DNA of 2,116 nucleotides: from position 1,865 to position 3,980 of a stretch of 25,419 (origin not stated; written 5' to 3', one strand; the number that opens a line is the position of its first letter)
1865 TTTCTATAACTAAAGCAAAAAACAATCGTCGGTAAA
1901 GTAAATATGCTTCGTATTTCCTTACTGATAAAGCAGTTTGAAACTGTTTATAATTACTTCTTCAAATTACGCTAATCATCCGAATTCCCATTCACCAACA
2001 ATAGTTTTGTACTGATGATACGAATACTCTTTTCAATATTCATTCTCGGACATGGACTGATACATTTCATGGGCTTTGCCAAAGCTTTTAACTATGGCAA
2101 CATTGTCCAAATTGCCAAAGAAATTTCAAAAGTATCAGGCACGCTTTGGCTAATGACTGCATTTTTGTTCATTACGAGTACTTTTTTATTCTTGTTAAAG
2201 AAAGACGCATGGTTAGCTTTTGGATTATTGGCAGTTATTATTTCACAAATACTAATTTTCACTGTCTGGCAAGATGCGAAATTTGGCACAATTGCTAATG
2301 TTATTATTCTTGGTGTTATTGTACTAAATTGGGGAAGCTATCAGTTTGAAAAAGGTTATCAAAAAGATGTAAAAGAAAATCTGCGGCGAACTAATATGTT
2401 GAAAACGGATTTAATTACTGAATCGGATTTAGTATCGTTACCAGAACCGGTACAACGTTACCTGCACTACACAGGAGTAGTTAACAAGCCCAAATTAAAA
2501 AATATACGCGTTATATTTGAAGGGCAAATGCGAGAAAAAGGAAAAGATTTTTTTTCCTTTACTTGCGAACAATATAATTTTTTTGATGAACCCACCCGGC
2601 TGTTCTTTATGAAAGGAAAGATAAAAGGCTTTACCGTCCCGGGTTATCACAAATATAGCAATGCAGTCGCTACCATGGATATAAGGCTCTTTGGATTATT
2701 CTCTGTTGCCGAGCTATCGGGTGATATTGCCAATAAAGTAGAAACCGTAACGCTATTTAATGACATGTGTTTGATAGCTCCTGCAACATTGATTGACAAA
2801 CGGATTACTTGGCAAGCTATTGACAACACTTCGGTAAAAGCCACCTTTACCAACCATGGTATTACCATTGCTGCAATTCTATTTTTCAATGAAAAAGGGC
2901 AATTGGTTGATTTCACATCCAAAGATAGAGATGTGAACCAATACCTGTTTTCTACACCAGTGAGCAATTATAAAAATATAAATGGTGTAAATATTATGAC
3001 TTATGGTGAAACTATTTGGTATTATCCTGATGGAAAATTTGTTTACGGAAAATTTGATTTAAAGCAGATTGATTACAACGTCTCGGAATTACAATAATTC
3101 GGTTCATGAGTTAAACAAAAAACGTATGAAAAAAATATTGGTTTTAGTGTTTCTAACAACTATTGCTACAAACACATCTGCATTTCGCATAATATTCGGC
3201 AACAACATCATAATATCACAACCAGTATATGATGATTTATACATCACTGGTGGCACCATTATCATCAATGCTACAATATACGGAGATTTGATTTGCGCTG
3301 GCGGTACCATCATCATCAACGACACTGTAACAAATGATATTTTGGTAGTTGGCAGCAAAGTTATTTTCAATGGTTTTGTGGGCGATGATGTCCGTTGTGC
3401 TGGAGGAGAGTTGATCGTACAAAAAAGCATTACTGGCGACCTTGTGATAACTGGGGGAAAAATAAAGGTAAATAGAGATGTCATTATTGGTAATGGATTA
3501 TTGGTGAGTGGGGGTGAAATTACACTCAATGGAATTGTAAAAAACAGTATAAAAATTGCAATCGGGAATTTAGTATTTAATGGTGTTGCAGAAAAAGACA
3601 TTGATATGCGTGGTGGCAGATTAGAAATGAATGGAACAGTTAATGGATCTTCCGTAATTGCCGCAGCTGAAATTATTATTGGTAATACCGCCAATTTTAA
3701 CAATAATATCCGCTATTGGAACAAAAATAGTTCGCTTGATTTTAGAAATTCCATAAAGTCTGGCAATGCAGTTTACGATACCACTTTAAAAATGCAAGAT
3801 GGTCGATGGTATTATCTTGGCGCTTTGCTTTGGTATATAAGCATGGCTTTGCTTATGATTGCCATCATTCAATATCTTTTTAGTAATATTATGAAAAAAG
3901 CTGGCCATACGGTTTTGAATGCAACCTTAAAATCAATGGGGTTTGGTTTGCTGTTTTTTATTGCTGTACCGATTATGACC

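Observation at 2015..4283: Two-gene membrane module: 4-TM protein with unknown soluble domain plus a signal-peptide/beta-helical-repeat/C-terminal multi-TM protein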

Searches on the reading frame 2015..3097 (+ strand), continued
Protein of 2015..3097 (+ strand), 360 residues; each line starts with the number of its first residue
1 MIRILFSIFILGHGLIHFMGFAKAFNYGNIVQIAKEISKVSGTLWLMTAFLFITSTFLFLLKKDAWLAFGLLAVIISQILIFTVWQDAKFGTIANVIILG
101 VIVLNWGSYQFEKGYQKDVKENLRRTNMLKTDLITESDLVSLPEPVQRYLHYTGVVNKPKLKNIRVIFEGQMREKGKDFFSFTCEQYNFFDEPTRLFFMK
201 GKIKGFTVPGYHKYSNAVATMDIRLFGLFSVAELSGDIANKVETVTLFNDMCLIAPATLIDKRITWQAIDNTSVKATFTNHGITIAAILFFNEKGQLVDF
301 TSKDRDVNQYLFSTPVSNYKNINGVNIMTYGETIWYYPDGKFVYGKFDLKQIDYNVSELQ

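Call 93: search_protein_families(library=pfam, proteins=[L097:1504-2562:+, L108:3714-4307:+], max_evalue=0.01)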
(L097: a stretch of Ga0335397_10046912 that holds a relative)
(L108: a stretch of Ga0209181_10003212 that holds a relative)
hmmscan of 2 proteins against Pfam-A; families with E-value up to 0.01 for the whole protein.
L097:1504-2562:+ (352 aa): 2 families
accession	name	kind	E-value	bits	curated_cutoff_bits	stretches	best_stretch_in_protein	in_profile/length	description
PF12146.15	Hydrolase_4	-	2.1e-11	44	27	1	93-170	32-107/239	Serine aminopeptidase, S33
PF00561.26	Abhydrolase_1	-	3.8e-05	23.9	25.8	1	67-340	1-245/245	alpha/beta hydrolase fold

L108:3714-4307:+ (197 aa): 3 families
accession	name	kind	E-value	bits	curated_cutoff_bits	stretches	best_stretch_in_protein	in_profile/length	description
PF13505.12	OMP_b-brl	-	2.2e-08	34.9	28.7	1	18-197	8-175/175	Outer membrane protein beta-barrel domain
PF13568.12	OMP_b-brl_2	-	0.00041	20.9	27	1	109-176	6-72/175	Outer membrane protein beta-barrel domain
PF06629.18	MipA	-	0.00086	20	24.2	0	143-197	169-221/221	MltA-interacting protein MipA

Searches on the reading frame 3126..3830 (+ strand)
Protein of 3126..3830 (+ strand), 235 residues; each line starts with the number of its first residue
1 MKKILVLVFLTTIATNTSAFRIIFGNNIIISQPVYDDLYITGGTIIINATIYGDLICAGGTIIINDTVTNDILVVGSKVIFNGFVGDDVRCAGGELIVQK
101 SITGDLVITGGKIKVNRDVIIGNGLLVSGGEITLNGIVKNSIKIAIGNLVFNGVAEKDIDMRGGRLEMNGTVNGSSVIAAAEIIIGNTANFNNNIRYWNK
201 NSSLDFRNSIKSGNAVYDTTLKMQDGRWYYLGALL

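Call 5: search_protein_families(library=pfam, proteins=[window:3126-3830:+], max_evalue=10)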
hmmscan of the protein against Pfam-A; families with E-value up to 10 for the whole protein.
window:3126-3830:+ (235 aa): 1 family
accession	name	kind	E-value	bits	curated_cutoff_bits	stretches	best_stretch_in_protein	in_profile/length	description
PF19127.6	Choline_bind_3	-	0.4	11.1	27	1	212-233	17-37/47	Choline-binding repeat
